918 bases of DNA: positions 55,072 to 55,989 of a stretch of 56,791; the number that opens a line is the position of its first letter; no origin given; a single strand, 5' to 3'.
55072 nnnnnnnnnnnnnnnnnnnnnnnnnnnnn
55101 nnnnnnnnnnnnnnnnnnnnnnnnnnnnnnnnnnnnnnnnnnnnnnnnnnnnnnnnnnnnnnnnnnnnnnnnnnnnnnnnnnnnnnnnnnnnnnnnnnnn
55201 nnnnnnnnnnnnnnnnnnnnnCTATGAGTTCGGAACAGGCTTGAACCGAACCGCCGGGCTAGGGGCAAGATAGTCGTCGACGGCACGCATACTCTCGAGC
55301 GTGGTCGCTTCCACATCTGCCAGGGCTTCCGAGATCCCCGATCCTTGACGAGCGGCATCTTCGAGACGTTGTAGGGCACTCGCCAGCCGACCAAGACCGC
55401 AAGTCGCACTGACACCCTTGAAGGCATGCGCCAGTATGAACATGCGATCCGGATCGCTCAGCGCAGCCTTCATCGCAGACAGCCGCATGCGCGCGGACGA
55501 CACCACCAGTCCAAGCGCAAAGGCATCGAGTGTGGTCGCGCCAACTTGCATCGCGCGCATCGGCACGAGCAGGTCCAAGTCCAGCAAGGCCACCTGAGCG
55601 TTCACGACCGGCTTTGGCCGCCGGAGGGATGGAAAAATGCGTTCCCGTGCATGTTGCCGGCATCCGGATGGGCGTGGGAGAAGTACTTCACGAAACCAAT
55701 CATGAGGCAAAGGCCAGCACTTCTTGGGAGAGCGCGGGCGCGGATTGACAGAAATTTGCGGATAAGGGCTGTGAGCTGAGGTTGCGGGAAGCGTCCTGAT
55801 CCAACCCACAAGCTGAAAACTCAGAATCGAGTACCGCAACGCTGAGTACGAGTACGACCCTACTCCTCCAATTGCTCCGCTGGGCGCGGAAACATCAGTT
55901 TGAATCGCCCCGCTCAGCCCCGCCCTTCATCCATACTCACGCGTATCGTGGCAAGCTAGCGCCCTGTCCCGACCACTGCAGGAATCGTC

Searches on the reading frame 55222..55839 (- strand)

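Call 56: search_protein_families(library=pfam, proteins=[window:55222-55839:-], max_evalue=0.0001)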
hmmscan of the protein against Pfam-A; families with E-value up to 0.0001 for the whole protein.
window:55222-55839:- (205 aa): 1 family
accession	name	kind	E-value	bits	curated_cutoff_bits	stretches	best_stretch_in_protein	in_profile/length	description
PF01627.28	Hpt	-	1.6e-08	35.1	24.6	1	109-175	3-72/84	Hpt domain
